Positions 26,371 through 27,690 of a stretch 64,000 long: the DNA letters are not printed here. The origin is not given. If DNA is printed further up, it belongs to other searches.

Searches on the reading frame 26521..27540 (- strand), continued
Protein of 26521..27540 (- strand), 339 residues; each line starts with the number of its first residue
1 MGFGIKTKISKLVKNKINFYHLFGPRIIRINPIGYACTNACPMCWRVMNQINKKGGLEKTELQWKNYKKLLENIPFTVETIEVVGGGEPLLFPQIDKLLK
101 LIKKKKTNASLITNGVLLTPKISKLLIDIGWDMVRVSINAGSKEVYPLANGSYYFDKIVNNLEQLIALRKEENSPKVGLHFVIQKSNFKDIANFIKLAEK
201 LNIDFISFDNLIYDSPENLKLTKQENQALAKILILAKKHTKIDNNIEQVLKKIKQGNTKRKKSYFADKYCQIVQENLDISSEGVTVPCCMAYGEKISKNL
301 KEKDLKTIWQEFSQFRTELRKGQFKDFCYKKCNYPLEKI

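Call 63: search_protein_families(library=pfam, proteins=[P0241, P0242, P0244, P0254, P0256, P0264, P0268, P0269], max_evalue=0.00001)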
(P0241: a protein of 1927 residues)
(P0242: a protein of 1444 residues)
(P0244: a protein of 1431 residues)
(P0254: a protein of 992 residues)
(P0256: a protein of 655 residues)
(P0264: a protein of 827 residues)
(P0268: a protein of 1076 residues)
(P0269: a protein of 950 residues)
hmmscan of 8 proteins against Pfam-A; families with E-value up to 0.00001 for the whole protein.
P0241 (1927 aa): 4 families
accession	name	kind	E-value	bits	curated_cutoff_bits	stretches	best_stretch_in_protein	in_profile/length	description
PF04055.27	Radical_SAM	-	1.7e-64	217.4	29.5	4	1175-1345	3-166/166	Radical SAM superfamily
PF13186.11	SPASM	-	5e-34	116.8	21.5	3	871-923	1-56/67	Iron-sulfur cluster-binding domain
PF02310.24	B12-binding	-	4.7e-09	36.6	32.1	1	38-138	19-120/121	B12 binding domain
PF13353.11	Fer4_12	-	2e-08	35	22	0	525-607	13-90/137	4Fe-4S single cluster domain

P0242 (1444 aa): 3 families
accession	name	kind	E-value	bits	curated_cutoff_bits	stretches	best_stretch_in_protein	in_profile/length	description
PF04055.27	Radical_SAM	-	1.1e-55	188.7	29.5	3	704-874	3-166/166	Radical SAM superfamily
PF13186.11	SPASM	-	2.3e-37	127.6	21.5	3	387-457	1-67/67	Iron-sulfur cluster-binding domain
PF13353.11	Fer4_12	-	1e-10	42.5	22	0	707-803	14-110/137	4Fe-4S single cluster domain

P0244 (1431 aa): 3 families
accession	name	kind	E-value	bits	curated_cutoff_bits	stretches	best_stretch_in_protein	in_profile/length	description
PF04055.27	Radical_SAM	-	1.1e-48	166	29.5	3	676-818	3-139/166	Radical SAM superfamily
PF13186.11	SPASM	-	6.1e-33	113.4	21.5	2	383-434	1-57/67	Iron-sulfur cluster-binding domain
PF13353.11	Fer4_12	-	3.8e-10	40.6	22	0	34-117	13-90/137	4Fe-4S single cluster domain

P0254 (992 aa): 3 families
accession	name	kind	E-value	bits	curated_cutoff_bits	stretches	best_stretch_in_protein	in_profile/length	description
PF04055.27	Radical_SAM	-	2.7e-38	132.2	29.5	2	634-804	3-165/166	Radical SAM superfamily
PF13186.11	SPASM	-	3.6e-24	85.3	21.5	2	891-943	1-53/67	Iron-sulfur cluster-binding domain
PF13353.11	Fer4_12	-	1.4e-07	32.4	22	0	636-718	13-92/137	4Fe-4S single cluster domain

P0256 (655 aa): 2 families
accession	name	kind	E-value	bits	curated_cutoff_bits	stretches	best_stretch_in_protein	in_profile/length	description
PF13186.11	SPASM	-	2.9e-14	53.5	21.5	1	335-396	1-66/67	Iron-sulfur cluster-binding domain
PF04055.27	Radical_SAM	-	3.7e-14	53.7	29.5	1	69-203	6-137/166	Radical SAM superfamily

P0264 (827 aa): 3 families
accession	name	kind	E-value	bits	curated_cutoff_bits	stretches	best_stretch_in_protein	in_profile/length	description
PF04055.27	Radical_SAM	-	4.4e-51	173.8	29.5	2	430-599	2-166/166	Radical SAM superfamily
PF13186.11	SPASM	-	8.5e-18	64.9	21.5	2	288-350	1-66/67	Iron-sulfur cluster-binding domain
PF13353.11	Fer4_12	-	5.8e-13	49.8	22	1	434-539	14-115/137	4Fe-4S single cluster domain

P0268 (1076 aa): 3 families
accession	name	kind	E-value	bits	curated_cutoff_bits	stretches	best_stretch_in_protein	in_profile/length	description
PF04055.27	Radical_SAM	-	6.5e-28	98.4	29.5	2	706-876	3-166/166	Radical SAM superfamily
PF13186.11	SPASM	-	1.5e-20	73.7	21.5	2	418-467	1-55/67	Iron-sulfur cluster-binding domain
PF13353.11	Fer4_12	-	3.2e-07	31.2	22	0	47-121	13-83/137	4Fe-4S single cluster domain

P0269 (950 aa): 3 families
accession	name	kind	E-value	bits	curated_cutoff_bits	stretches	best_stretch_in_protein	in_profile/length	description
PF04055.27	Radical_SAM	-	3.6e-36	125.3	29.5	2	615-758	3-140/166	Radical SAM superfamily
PF13186.11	SPASM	-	8.5e-28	96.9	21.5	2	858-925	1-67/67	Iron-sulfur cluster-binding domain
PF13353.11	Fer4_12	-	7.8e-07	29.9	22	0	618-734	14-123/137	4Fe-4S single cluster domain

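Call 64: search_protein_families(library=ncbifam, proteins=[L010:1868-2866:+, L010:2863-3684:+, L010:3697-4947:-, L010:4949-5638:-, L010:1372-1653:-, L002:4048-5478:+, L002:6490-7359:-, L002:8842-10548:-, L003:3346-4602:-, L010:326-1375:+], max_evalue=0.00001)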
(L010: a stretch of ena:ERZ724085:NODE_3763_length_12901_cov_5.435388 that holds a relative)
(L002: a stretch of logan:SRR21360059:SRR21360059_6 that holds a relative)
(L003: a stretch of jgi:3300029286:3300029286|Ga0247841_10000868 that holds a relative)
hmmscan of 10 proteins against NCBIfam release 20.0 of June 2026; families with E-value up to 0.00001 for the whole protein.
L010:1868-2866:+ (332 aa): 1 family
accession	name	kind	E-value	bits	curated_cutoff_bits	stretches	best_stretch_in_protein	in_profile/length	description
TIGR00364.1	TIGR00364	equivalog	5.9e-08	32.5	150.3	1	210-285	126-201/201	7-cyano-7-deazaguanine synthase QueC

L010:2863-3684:+ (273 aa): 0 families

L010:3697-4947:- (416 aa): 5 families
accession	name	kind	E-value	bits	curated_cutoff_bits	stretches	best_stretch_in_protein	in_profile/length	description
NF002748.0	PRK02769.1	equivalog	9e-40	136.5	305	1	66-389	38-342/382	histidine decarboxylase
TIGR03812.1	tyr_de_CO2_Arch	equivalog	1.3e-29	103.3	299.4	1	31-384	3-338/375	tyrosine decarboxylase MfnA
TIGR03799.1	NOD_PanD_pyr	equivalog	7.2e-16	57.7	606.1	1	113-354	162-419/522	pyridoxal-dependent aspartate 1-decarboxylase PanP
NF052646.1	DABADecarRhbB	equivalog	4.8e-09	35.3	900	1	93-288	138-323/491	L-2,4-diaminobutyrate decarboxylase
TIGR03811.1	tyr_de_CO2_Ent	equivalog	1.5e-06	27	905.3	1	153-275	230-353/608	tyrosine decarboxylase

L010:4949-5638:- (229 aa): 0 families

L010:1372-1653:- (93 aa): 1 family
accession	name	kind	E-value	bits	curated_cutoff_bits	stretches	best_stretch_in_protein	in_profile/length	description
NF033536.1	lasso_PqqD_Bac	exception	1e-07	32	80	1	37-90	34-87/88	lasso peptide biosynthesis PqqD family chaperone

L002:4048-5478:+ (476 aa): 30 families (the best 25 are shown)
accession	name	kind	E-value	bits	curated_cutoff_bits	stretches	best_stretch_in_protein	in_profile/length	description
TIGR03471.1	HpnJ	equivalog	2.9e-47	161.6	577.6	1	66-420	76-422/472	hopanoid biosynthesis associated radical SAM protein HpnJ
TIGR02026.1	BchE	equivalog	3.3e-38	131.8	481.35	1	20-395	23-396/497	magnesium-protoporphyrin IX monomethyl ester anaerobic oxidative cyclase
NF050148.1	rSAM_ApyD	equivalog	1.6e-35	122.6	750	1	51-384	67-391/645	RiPP biosynthesis radical SAM protein ApyD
TIGR03975.1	rSAM_ocin_1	subfamily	4.7e-30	104.7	281.85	1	49-364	119-430/606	RiPP maturation radical SAM C-methyltransferase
NF038361.1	rSAM_Sden_1168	equivalog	1.5e-27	96.3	575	1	52-392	134-479/560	Sden_1168 family B12-binding radical SAM P-methyltransferase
TIGR04479.1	bcpD_PhpK_rSAM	subfamily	2.5e-26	92.1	600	1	21-382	74-427/504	PhpK family radical SAM P-methyltransferase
TIGR04013.1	B12_SAM_MJ_1487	hypoth_equivalog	1.1e-24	87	251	1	47-386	32-357/382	TIGR04013 family B12-binding domain/radical SAM domain-containing protein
TIGR04072.2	rSAM_ladder_B12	equivalog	2.5e-24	85.7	360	2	198-395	186-381/443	lipid biosynthesis B12-binding/radical SAM protein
TIGR04367.1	HpnR_B12_rSAM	equivalog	6.9e-23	80.9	650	1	20-384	23-371/490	hopanoid C-3 methylase HpnR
NF033070.1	rSAM_AprD4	equivalog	1.5e-20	73.5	500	1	200-397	204-401/456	AprD4 family radical SAM diol-dehydratase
TIGR04190.1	B12_SAM_Ta0216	equivalog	3.7e-17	62.1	500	1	54-365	75-395/554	TIGR04190 family B12-binding domain/radical SAM domain protein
NF033712.0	B12_rSAM_KedN5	subfamily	8e-17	60.7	700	1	54-208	58-211/624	KedN5 family methylcobalamin-dependent radical SAM C-methyltransferase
TIGR04014.1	B12_SAM_MJ_0865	equivalog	8.1e-17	61.1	360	1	77-389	57-361/434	methyl-coenzyme M reductase glutamine C-methyltransferase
TIGR04385.1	B12_rSAM_cofa1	equivalog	5.6e-16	58.8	450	1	18-364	19-364/438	B12 lower ligand biosynthesis radical SAM protein BzaD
TIGR04295.1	B12_rSAM_oligo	hypoth_equivalog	9e-12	44.4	400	1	92-332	106-331/422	TIGR04295 family B12-binding domain-containing radical SAM protein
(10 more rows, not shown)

L002:6490-7359:- (289 aa): 2 families
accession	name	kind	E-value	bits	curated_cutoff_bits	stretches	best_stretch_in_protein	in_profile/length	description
TIGR04321.1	spiroSPASM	subfamily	2.6e-16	59.4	250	1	3-119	232-353/510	spiro-SPASM protein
TIGR04317.1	W_rSAM_matur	equivalog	6e-08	32.2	380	1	4-90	8-89/349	tungsten cofactor oxidoreductase radical SAM maturase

L002:8842-10548:- (568 aa): 25 families
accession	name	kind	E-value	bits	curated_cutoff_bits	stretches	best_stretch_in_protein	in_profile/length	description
TIGR04317.1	W_rSAM_matur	equivalog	1.2e-33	116.7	380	1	281-561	5-317/349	tungsten cofactor oxidoreductase radical SAM maturase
TIGR04311.1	rSAM_Geo_metal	subfamily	4.3e-24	85.3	400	1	278-445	1-169/423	radical SAM/SPASM family putative metalloenzyme maturase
NF050035.1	rSAM_WgK_link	exception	4e-16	59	650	1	275-451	4-172/367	radical SAM/SPASM peptide maturase WgkB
TIGR04545.1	rSAM_ahbD_hemeb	equivalog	4.8e-16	59.1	500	1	285-429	5-148/339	heme b synthase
TIGR04055.1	rSAM_NirJ2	equivalog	1.4e-15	57.7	500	1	286-418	6-136/326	putative heme d1 biosynthesis radical SAM protein NirJ2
NF045574.1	sacti_mat_StsB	exception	9e-15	54.5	625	1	287-560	103-388/466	StsB family radical SAM/SPASM domain sactipeptide maturase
TIGR04053.2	TIGR04053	equivalog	4.2e-14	52.6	395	1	279-445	7-175/366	TIGR04053 family radical SAM/SPASM domain-containing protein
TIGR04251.1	SCM_rSAM_ScmF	equivalog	1e-13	51.5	400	1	287-416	11-142/353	SynChlorMet cassette radical SAM/SPASM protein ScmF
TIGR04054.1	rSAM_NirJ1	equivalog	5.3e-13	48.4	650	1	285-415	41-169/387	putative heme d1 biosynthesis radical SAM protein NirJ1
NF033640.1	N_Twi_rSAM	subfamily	2.4e-12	46.6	170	1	493-562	5-74/398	twitch domain-containing radical SAM protein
TIGR04051.1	rSAM_NirJ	equivalog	3.3e-12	46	515.45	1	288-414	10-134/354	heme d1 biosynthesis radical SAM protein NirJ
TIGR03962.1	mycofact_rSAM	equivalog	4.7e-12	45.7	265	1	279-461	11-184/339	mycofactocin radical SAM maturase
TIGR04321.1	spiroSPASM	subfamily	3.8e-11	42.4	250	1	279-557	230-502/510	spiro-SPASM protein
TIGR04546.1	rSAM_ahbC_deAc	equivalog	6.9e-11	41.6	650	1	286-412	45-169/390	12,18-didecarboxysiroheme deacetylase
TIGR04250.1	SCM_rSAM_ScmE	equivalog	9.5e-11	41.2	400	0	280-449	3-171/358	SynChlorMet cassette radical SAM/SPASM protein ScmE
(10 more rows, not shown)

L003:3346-4602:- (418 aa): 4 families
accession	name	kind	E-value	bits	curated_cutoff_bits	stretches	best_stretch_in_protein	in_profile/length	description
TIGR04506.1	F_threo_transal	equivalog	8.1e-72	242.8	650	1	3-405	3-406/609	fluorothreonine transaldolase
NF000586.1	PRK00011.1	subfamily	1.5e-59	201.8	335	1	7-403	5-397/404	serine hydroxymethyltransferase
NF010094.0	PRK13580.1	equivalog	1.6e-21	76.5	735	1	114-391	170-452/496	glycine hydroxymethyltransferase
TIGR03588.1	PseC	equivalog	4.6e-06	25.8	423.5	1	92-253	49-212/380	UDP-4-amino-4,6-dideoxy-N-acetyl-beta-L-altrosamine transaminase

L010:326-1375:+ (349 aa): 180 families (the best 25 are shown)
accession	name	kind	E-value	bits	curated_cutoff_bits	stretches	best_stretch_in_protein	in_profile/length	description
NF010065.0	PRK13545.1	equivalog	1.6e-52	178.9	538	1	6-233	4-236/549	teichoic acids export protein ATP-binding subunit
NF050108.1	galactan_ABC_ATP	equivalog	2.6e-49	167.6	400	1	35-234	43-243/244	galactan export ABC transporter ATP-binding subunit Wzt/RfbE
NF010066.0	PRK13546.1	equivalog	6.4e-47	160.1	320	1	4-232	2-235/264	teichoic acids export ABC transporter ATP-binding subunit TagH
TIGR01188.1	drrA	subfamily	3.2e-32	112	312.45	1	32-227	4-210/302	daunorubicin resistance ABC transporter, ATP-binding protein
NF010060.0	PRK13537.1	equivalog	1.5e-29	102.9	521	1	33-238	27-243/314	nodulation factor ABC transporter ATP-binding protein NodI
TIGR03375.1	type_I_sec_LssB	subfamily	5.5e-29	101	693.1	2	25-82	471-528/696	type I secretion system permease/ATPase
NF010059.0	PRK13536.1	equivalog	2.2e-25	89.1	549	1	35-231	57-264/342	nodulation factor ABC transporter ATP-binding protein NodI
TIGR01288.1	nodI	equivalog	7.7e-25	87.5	424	1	35-233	18-227/303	nodulation factor ABC transporter ATP-binding protein NodI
TIGR03740.1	galliderm_ABC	subfamily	2.4e-24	86.2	309.75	1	31-223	10-206/223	lantibiotic protection ABC transporter ATP-binding subunit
TIGR03522.1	GldA_ABC_ATP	equivalog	1e-23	84.3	402.6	1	35-241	16-231/301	gliding motility-associated ABC transporter ATP-binding subunit GldA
TIGR04521.1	ECF_ATPase_2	equivalog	1.1e-23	83.7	330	1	32-241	16-245/279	energy-coupling factor transporter ATPase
NF033858.1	ABC2_perm_RbbA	equivalog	4.7e-23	81.1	1050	2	31-91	276-336/909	ribosome-associated ATPase/putative transporter RbbA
NF000355.4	ribo_prot_ABC_F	equivalog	6.9e-22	78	380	1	35-239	16-210/499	ribosomal protection-like ABC-F family protein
TIGR04520.1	ECF_ATPase_1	equivalog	3.1e-21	76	315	2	26-82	7-63/269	energy-coupling factor transporter ATPase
TIGR02769.1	nickel_nikE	equivalog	3.4e-21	75.9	332.55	2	8-89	4-79/265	nickel import ATP-binding protein NikE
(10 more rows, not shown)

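Call 68: search_solved_structures(query=A1, max_evalue=0.001, show_alignments=0)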
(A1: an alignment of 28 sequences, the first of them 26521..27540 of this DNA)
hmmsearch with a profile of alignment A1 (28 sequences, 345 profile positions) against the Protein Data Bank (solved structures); distinct sequences matched with E-value up to 0.001: 21.
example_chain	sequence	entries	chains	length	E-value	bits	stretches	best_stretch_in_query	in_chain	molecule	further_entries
4m7t_A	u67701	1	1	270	2.9e-12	49.5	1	271-338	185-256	BtrN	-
4m7s_A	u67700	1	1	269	3.3e-12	49.3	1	271-338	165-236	BtrN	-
5v1q_A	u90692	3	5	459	5.9e-12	48.5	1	17-342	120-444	Radical SAM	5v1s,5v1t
1tv7_A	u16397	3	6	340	1.6e-11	47.1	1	31-298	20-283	Molybdenum cofactor biosynthesis protein A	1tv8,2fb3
2fb2_A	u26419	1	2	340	2.3e-11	46.5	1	32-298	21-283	Molybdenum cofactor biosynthesis protein A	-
2z2u_A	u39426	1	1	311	9.8e-11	44.5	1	80-238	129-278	UPF0026 protein MJ0257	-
6djt_A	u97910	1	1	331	1.2e-10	44.2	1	80-238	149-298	S-adenosyl-L-methionine-dependent tRNA 4-demethylwyosine synthase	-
4k37_A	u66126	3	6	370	3e-10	42.8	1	23-320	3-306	Anaerobic sulfatase-maturating enzyme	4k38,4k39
6c8v_A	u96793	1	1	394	3.2e-10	42.8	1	58-320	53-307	Coenzyme PQQ synthesis protein E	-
4k36_A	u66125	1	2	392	3.6e-10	42.6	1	23-320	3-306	Anaerobic sulfatase-maturating enzyme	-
2yx0_A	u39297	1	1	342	1.2e-08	37.6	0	87-199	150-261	radical sam enzyme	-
7vob_C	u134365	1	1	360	3.1e-08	36.3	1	34-147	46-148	Cytosylglucuronate decarboxylase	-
7voc_C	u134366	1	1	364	3.1e-08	36.2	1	34-147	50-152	Cytosylglucuronate decarboxylase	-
8hzv_A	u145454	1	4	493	6.5e-07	31.9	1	33-240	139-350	Radical S-Adenosyl-L-methionine Enzyme DesII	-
8hzy_A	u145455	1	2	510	7.1e-07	31.8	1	33-240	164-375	DesII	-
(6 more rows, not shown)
